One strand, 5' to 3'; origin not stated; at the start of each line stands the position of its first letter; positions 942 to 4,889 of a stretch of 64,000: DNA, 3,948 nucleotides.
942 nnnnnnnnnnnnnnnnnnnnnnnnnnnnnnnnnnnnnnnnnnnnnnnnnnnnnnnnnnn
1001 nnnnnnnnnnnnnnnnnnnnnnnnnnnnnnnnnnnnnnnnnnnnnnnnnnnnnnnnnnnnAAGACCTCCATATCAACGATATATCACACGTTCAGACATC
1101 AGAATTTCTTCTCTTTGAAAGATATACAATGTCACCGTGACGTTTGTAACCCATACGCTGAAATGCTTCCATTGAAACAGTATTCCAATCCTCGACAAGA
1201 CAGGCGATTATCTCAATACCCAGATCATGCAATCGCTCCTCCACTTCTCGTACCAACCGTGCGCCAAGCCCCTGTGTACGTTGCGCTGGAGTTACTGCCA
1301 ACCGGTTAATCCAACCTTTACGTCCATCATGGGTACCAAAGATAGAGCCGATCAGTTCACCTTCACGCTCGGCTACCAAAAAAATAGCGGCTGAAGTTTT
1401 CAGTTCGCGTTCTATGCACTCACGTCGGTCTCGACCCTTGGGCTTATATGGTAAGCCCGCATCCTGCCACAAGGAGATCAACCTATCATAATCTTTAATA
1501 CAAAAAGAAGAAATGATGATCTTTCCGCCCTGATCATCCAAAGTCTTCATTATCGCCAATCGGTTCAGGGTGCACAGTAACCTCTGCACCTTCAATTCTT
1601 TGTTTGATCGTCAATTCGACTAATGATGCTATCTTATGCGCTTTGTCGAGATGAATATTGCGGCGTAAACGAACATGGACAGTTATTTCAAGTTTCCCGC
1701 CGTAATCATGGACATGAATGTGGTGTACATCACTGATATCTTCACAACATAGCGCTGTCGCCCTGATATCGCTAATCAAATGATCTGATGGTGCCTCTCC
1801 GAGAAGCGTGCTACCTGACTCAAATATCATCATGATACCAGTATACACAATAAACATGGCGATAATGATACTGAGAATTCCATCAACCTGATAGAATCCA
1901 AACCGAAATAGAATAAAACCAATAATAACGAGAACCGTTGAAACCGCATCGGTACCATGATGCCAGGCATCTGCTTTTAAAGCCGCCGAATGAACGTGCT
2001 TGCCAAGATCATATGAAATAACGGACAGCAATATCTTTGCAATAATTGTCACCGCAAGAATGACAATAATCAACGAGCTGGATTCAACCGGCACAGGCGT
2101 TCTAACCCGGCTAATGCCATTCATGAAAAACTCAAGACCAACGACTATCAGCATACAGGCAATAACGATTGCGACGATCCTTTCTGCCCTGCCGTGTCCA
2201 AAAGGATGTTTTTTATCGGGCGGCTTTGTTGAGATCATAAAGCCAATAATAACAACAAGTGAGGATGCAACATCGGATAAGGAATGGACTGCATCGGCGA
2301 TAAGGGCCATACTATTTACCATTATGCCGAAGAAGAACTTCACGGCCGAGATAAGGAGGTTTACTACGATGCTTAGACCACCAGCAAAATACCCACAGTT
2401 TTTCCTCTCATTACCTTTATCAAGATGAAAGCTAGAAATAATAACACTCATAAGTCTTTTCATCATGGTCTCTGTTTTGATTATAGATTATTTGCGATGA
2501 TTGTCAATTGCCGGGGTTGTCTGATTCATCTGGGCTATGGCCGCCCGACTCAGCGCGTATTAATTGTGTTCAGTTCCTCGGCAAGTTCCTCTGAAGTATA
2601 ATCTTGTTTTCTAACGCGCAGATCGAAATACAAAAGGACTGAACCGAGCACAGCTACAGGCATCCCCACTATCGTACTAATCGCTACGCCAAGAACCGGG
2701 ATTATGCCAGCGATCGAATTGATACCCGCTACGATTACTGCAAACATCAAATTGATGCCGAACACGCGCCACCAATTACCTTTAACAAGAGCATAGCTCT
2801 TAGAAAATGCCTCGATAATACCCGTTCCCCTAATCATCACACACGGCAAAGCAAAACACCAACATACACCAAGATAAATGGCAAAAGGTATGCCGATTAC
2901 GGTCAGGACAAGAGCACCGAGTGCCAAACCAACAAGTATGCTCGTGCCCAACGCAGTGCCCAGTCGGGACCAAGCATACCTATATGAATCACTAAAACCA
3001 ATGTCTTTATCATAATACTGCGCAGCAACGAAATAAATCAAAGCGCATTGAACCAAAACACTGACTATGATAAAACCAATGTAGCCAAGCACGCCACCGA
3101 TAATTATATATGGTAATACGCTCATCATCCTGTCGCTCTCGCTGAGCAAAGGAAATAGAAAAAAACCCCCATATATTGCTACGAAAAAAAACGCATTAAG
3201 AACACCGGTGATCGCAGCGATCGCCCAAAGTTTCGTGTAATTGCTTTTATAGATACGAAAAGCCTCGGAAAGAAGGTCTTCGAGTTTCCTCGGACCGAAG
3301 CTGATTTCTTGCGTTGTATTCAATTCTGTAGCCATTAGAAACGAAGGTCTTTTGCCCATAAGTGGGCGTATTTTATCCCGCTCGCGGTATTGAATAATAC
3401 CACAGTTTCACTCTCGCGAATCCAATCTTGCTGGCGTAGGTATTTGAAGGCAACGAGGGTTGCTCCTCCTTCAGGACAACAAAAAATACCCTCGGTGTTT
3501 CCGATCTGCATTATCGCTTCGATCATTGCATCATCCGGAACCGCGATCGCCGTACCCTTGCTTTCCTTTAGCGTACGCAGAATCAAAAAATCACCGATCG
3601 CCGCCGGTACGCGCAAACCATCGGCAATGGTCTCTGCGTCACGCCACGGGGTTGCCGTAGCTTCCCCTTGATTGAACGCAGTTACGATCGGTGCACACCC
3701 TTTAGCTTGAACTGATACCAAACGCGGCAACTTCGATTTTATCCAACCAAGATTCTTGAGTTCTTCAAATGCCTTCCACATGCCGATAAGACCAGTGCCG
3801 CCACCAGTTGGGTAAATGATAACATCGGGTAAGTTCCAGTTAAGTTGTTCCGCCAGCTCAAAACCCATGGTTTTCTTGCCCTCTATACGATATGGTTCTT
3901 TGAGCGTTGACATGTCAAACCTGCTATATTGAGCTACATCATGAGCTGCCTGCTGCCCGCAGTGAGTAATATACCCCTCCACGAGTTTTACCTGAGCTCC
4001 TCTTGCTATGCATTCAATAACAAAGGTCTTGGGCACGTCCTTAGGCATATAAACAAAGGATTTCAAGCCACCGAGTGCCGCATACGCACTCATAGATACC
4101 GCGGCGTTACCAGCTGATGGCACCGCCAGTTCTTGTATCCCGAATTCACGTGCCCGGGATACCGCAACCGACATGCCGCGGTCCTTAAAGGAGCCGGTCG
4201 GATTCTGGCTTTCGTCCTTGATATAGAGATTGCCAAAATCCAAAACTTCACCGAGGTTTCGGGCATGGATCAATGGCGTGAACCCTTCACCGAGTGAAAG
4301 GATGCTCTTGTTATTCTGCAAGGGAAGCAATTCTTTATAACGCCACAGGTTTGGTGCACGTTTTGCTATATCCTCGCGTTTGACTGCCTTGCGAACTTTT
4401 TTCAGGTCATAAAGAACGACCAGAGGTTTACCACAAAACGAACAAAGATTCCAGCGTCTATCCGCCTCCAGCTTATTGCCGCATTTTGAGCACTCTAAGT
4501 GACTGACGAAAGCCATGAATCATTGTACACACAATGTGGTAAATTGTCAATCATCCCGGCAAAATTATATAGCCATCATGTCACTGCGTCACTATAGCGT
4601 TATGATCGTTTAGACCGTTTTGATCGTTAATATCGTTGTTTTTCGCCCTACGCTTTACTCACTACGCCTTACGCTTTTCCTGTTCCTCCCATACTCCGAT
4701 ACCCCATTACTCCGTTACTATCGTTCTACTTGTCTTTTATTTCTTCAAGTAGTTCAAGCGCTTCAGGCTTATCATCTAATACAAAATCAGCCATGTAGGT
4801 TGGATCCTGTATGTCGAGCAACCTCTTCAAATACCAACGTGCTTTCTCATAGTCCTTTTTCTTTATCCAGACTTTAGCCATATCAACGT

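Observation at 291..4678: Perfect 84-bp direct repeats, built from 10-bp-phased sub-repeats, bracketing a five-gene block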

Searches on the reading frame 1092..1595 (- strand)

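Call 8: search_protein_families(library=pfam, proteins=[window:1092-1595:-])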
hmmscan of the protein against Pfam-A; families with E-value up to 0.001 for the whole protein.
window:1092-1595:- (167 aa): 5 families
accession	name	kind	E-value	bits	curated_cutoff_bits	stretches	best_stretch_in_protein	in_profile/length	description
PF00583.31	Acetyltransf_1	-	4.6e-16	59.6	20.7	1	53-150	18-116/116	Acetyltransferase (GNAT) family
PF13673.13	Acetyltransf_10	-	8.8e-12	45.6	23.6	1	58-155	19-112/128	Acetyltransferase (GNAT) domain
PF13508.13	Acetyltransf_7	-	2.5e-11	44.3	27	1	70-151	3-83/84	Acetyltransferase (GNAT) domain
PF08445.16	FR47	-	1.1e-07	32.2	22.1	1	76-152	7-79/86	FR47-like protein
PF13302.13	Acetyltransf_3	-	0.00044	21.4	25.4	1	26-151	2-138/138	Acetyltransferase (GNAT) domain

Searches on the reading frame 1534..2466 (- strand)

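Call 8: search_protein_families(library=pfam, proteins=[window:1534-2466:-])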
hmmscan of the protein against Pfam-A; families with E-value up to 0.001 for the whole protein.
window:1534-2466:- (310 aa): 2 families
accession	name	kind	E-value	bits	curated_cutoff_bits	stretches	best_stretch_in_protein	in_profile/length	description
PF01545.26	Cation_efflux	-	2.7e-46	158.3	26.6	1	31-222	3-198/198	Cation efflux family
PF16916.11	ZT_dimer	-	2.2e-15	56.8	26.7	1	226-302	1-77/78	Dimerisation domain of Zinc Transporter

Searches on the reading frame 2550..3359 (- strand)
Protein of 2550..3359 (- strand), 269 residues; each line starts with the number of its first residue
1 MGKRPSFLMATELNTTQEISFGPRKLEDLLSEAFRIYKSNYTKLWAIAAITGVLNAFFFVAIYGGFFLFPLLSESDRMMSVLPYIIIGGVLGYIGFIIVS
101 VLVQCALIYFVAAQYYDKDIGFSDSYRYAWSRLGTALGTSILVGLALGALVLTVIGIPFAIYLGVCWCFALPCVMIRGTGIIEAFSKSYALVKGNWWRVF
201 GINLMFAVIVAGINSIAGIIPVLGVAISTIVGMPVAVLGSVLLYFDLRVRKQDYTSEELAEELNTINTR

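Call 8: search_protein_families(library=pfam, proteins=[window:2550-3359:-])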
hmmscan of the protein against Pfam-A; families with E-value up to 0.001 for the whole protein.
window:2550-3359:- (269 aa): 1 family
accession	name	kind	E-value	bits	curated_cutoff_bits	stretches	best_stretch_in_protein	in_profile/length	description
PF10110.14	GPDPase_memb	-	6.4e-10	38.7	29.6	1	150-226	165-241/321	Membrane domain of glycerophosphoryl diester phosphodiesterase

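Call 50: search_protein_families(library=ncbifam, proteins=[window:2550-3359:-], max_evalue=0.01)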
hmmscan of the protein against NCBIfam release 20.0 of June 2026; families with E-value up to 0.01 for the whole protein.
window:2550-3359:- (269 aa): 0 families

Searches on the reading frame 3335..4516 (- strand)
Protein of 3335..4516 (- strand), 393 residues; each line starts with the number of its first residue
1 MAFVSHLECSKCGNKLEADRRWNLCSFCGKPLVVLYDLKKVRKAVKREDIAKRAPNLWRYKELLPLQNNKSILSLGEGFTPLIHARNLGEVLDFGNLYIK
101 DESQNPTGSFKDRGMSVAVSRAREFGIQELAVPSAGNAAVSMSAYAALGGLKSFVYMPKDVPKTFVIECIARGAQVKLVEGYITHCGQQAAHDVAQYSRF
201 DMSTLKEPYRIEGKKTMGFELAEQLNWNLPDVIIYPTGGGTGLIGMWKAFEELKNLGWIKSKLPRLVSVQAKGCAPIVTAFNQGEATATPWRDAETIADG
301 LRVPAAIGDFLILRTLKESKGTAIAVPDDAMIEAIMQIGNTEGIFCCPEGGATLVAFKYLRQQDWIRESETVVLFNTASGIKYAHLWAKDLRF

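Call 8: search_protein_families(library=pfam, proteins=[window:3335-4516:-])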
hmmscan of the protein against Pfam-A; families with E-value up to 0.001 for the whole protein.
window:3335-4516:- (393 aa): 2 families
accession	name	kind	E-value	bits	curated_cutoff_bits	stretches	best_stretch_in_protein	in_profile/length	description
PF00291.31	PALP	-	4.2e-69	233.6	35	1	74-377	2-294/295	Pyridoxal-phosphate dependent enzyme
PF13248.11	Zn_ribbon_3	-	0.00012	21.8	27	1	6-32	2-26/26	zinc-ribbon domain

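Call 9: find_encoding_contigs(protein=window:3335-4516:-, flank=10000, max_places=10)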
Protein window:3335-4516:- (393 aa): 1 contig read that carries it; 1 place shown.
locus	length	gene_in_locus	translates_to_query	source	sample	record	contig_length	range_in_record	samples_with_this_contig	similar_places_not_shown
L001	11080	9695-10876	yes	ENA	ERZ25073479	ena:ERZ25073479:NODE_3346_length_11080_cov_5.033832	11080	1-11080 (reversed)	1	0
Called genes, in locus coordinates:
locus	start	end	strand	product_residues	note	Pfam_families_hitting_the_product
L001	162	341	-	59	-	-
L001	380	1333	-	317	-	-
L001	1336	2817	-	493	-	PF02789:Peptidase_M17_N, PF00883:Peptidase_M17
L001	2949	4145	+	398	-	PF00155:Aminotran_1_2, PF01041:DegT_DnrJ_EryC1, PF01053:Cys_Met_Meta_PP (weak)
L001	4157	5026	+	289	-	PF03279:Lip_A_acyltrans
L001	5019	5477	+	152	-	PF22769:DCD, PF00692:dUTPase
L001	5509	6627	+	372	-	PF13439:Glyco_transf_4, PF13579:Glyco_trans_4_4, PF00534:Glycos_transf_1, PF13692:Glyco_trans_1_4, PF13524:Glyco_trans_1_2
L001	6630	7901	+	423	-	PF05977:MFS_3 (weak), PF07690:MFS_1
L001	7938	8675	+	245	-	PF01522:Polysacc_deac_1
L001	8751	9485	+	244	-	PF07719:TPR_2 (faint), PF13428:TPR_14 (faint), PF13432:TPR_16 (faint), PF13181:TPR_8 (faint), PF13414:TPR_11 (faint), PF14559:TPR_19 (faint), PF21033:RMD1-3, PF16811:TAtT, +1 more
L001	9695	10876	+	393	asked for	PF00291:PALP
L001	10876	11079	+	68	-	?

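Call 50: search_protein_families(library=ncbifam, proteins=[window:3335-4516:-], max_evalue=0.01)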
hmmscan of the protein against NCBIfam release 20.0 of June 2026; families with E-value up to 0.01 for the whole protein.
window:3335-4516:- (393 aa): 40 families (the best 25 are shown)
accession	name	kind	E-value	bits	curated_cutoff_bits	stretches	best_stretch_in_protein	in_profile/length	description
NF006050.0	PRK08197.1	equivalog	8.4e-177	588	303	1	2-389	4-390/406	threonine synthase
NF004170.0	PRK05638.1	equivalog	2.7e-67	227.3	421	1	7-383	2-358/442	threonine synthase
TIGR00260.1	thrC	equivalog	6.1e-51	173.6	167.1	1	58-371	2-326/340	threonine synthase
NF006205.0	PRK08329.1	equivalog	4e-50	170.8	358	1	7-383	2-346/347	threonine synthase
NF005035.0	PRK06450.1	equivalog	4e-44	150.8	301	1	7-382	4-336/338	threonine synthase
NF004996.0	PRK06381.1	equivalog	4e-38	131.2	266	1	78-371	14-310/319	threonine synthase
NF006390.0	PRK08639.1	equivalog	4.5e-22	78.6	421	1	80-373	26-308/418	threonine ammonia-lyase IlvA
TIGR01127.1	ilvA_1Cterm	equivalog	1.5e-21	76.9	378.75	1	80-356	1-264/380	threonine ammonia-lyase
NF006094.0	PRK08246.1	subfamily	4e-19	69.1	331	1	80-356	24-281/310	serine/threonine dehydratase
TIGR03844.1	cysteate_syn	equivalog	1.6e-18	66.7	324.9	1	46-382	33-381/398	cysteate synthase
NF006389.0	PRK08638.1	equivalog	1.9e-17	63.2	453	1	70-374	18-309/333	bifunctional threonine ammonia-lyase/L-serine ammonia-lyase TdcB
TIGR02079.1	THD1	equivalog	2.5e-17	62.8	440.55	1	80-372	17-299/410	threonine ammonia-lyase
NF005292.0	PRK06815.1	equivalog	1.5e-16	60.3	371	1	79-373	21-301/320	threonine/serine dehydratase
TIGR01124.1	ilvA_2Cterm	equivalog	2.8e-15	55.9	411.3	1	80-376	18-302/499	threonine ammonia-lyase, biosynthetic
NF005600.0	PRK07334.1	equivalog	3.3e-15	55.6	496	1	80-357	29-291/408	threonine ammonia-lyase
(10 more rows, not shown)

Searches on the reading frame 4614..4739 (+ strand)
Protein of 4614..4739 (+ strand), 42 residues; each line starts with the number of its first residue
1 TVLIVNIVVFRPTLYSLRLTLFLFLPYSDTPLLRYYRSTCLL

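Call 47: find_homologous_proteins(query=window:4614-4739:+, max_evalue=10)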
Query seq(42 aa): no candidate shares three 5-residue words with the query. No homologue found.
